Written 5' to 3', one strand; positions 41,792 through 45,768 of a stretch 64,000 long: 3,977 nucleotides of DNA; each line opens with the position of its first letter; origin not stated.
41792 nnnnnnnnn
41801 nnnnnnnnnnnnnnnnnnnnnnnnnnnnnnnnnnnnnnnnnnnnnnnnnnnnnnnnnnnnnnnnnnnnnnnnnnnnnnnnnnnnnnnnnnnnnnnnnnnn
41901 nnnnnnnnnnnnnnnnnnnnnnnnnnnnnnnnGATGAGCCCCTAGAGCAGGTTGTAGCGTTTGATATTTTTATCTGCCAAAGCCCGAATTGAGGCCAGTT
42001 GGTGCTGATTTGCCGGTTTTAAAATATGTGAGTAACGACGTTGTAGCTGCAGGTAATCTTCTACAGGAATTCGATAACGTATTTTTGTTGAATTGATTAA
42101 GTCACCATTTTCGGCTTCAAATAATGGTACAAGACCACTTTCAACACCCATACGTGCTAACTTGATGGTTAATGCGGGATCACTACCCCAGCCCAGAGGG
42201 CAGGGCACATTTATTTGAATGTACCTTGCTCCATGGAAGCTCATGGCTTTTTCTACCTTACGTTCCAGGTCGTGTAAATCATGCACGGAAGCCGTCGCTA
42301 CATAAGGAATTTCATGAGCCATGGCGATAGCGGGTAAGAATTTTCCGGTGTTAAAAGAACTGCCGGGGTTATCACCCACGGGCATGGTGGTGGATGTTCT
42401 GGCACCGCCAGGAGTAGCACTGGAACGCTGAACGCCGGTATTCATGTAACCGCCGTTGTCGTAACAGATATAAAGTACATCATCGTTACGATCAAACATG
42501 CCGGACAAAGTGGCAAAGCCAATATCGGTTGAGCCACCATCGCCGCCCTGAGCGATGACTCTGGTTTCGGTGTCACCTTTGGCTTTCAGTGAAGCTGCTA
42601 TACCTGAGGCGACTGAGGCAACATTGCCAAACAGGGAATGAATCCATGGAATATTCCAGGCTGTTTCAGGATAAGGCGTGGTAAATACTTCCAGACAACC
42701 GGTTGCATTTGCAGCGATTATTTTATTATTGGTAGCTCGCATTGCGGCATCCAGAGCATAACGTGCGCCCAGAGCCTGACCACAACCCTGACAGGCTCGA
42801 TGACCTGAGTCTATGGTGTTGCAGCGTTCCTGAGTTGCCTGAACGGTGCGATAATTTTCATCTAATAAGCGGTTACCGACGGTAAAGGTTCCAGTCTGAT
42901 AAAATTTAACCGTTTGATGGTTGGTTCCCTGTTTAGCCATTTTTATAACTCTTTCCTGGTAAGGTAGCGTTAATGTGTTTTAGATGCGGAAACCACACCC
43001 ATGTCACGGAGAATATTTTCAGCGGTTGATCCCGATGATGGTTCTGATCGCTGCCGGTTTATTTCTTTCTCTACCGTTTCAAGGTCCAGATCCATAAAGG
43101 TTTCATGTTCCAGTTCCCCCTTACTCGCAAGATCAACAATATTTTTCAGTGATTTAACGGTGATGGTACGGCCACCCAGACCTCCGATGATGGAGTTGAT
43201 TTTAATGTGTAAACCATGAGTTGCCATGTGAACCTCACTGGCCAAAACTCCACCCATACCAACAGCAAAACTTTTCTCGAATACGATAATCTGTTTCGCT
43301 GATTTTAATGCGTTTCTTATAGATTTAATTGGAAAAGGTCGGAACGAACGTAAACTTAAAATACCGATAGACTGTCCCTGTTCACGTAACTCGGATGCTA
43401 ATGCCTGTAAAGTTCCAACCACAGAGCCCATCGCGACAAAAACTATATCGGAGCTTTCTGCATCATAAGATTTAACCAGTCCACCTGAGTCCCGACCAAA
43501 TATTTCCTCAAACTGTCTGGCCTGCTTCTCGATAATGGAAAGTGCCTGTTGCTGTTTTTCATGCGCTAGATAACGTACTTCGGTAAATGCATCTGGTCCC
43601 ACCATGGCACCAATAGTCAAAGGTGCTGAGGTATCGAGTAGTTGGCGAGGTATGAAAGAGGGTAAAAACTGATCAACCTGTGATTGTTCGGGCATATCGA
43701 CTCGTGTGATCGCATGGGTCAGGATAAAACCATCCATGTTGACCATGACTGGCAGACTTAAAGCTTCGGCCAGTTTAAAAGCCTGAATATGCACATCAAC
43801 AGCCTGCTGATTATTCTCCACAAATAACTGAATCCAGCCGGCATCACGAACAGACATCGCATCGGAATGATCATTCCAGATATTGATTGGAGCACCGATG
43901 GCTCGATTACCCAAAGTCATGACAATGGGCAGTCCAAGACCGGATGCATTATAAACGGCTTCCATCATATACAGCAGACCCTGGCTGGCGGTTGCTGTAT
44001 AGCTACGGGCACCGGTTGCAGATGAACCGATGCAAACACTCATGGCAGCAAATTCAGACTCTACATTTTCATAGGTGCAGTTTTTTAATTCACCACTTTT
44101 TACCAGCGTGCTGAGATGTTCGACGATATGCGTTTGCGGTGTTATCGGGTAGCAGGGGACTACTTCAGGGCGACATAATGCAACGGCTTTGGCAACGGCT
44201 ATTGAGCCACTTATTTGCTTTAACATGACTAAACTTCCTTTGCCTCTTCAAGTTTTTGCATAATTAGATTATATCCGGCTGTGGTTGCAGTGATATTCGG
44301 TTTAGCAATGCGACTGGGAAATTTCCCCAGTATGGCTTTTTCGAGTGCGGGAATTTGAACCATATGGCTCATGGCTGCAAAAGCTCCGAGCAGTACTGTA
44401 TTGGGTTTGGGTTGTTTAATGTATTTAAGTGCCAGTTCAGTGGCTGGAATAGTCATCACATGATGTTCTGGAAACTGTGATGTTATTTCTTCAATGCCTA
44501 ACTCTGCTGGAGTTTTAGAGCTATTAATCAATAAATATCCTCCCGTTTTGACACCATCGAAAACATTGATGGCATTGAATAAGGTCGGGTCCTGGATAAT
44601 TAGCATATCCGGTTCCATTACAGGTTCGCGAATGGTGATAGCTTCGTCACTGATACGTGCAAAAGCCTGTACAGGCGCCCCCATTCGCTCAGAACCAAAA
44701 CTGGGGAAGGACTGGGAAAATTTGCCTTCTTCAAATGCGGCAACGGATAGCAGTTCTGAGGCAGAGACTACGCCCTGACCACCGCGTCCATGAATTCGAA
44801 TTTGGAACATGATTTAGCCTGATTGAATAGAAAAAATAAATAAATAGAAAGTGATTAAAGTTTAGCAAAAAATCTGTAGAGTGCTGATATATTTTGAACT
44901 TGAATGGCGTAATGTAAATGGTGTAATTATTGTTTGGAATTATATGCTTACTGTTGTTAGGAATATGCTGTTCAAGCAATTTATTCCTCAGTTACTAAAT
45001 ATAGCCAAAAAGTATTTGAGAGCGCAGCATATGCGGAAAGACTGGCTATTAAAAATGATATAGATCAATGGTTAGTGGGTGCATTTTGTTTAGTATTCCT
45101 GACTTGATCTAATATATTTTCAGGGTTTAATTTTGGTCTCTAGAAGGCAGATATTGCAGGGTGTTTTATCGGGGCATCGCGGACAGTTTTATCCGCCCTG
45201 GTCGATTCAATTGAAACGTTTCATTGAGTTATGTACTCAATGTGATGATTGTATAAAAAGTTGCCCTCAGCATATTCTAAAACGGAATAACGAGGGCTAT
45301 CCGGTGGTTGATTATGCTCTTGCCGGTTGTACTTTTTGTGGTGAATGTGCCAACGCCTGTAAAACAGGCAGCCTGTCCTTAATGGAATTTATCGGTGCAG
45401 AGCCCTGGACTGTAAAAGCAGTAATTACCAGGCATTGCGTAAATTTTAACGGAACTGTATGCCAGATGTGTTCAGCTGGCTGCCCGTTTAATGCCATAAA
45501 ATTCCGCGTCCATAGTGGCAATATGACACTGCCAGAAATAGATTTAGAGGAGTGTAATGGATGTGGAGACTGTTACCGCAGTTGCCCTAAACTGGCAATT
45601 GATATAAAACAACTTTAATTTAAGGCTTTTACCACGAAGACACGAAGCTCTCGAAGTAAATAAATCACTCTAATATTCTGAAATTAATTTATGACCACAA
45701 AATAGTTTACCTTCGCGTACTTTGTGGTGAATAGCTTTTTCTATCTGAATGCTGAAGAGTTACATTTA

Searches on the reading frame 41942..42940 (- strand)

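Call 46: search_protein_families(library=pfam, proteins=[window:41942-42940:-], max_evalue=0.00001)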
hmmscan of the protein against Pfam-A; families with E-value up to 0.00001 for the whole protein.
window:41942-42940:- (332 aa): 1 family
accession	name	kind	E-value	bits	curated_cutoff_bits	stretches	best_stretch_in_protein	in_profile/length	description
PF02775.26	TPP_enzyme_C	-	6.6e-17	62.1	21.9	1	80-242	2-150/151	Thiamine pyrophosphate enzyme, C-terminal TPP binding domain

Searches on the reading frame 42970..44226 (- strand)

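Call 46: search_protein_families(library=pfam, proteins=[window:42970-44226:-], max_evalue=0.00001)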
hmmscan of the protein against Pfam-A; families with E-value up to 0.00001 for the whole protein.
window:42970-44226:- (418 aa): 3 families
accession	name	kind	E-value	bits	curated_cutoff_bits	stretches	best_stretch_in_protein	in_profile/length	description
PF01855.24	POR_N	-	1.4e-66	225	27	1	14-234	2-228/231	Pyruvate flavodoxin/ferredoxin oxidoreductase, thiamine diP-bdg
PF17147.9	PFOR_II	-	2.4e-26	92.5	27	1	260-359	2-101/102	Pyruvate:ferredoxin oxidoreductase core domain II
PF02780.25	Transketolase_C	-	1.4e-11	44.8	25.9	1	255-346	6-99/124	Transketolase, C-terminal domain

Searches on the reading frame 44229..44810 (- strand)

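Call 46: search_protein_families(library=pfam, proteins=[window:44229-44810:-], max_evalue=0.00001)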
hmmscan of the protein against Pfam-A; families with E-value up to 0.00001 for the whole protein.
window:44229-44810:- (193 aa): 1 family
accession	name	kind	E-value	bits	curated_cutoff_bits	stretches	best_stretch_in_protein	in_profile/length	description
PF01558.24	POR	-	2.2e-37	129.3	27.4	1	10-180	1-172/173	Pyruvate ferredoxin/flavodoxin oxidoreductase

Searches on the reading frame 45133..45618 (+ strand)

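Call 46: search_protein_families(library=pfam, proteins=[window:45133-45618:+], max_evalue=0.00001)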
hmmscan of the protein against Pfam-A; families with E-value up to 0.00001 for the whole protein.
window:45133-45618:+ (161 aa): 12 families
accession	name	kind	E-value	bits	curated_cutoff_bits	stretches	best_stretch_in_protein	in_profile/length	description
PF12838.12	Fer4_7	-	2e-16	60.6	27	2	34-79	2-51/52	4Fe-4S dicluster domain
PF13187.11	Fer4_9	-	3.4e-15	56.2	27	2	34-79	2-50/52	4Fe-4S dicluster domain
PF00037.32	Fer4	-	2.4e-14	52.9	21.1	0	134-156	1-23/24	4Fe-4S binding domain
PF13237.11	Fer4_10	-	1.6e-13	50.8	25.5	1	32-76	7-52/53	4Fe-4S dicluster domain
PF12837.12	Fer4_6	-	6.1e-11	42.2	25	1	134-156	2-24/24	4Fe-4S binding domain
PF14697.11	Fer4_21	-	3.4e-10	40.4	35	0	65-123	7-58/59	4Fe-4S dicluster domain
PF13484.11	Fer4_16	-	1.1e-08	36.1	30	0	34-52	2-20/66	4Fe-4S double cluster binding domain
PF13183.11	Fer4_8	-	4.3e-08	34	27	0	27-48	47-68/68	4Fe-4S dicluster domain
PF12797.12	Fer4_2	-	2.6e-07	30.6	24.5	0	134-152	3-21/22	4Fe-4S binding domain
PF12798.12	Fer4_3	-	8e-07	29.9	27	0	141-153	1-13/15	4Fe-4S binding domain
PF12800.12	Fer4_4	-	1.4e-06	28.6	24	0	32-45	2-15/17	4Fe-4S binding domain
PF25160.1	LdpA_Fe-S-bd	-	8.4e-06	25.9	27.6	0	111-158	7-45/49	LdpA Fe-S cluster-binding domain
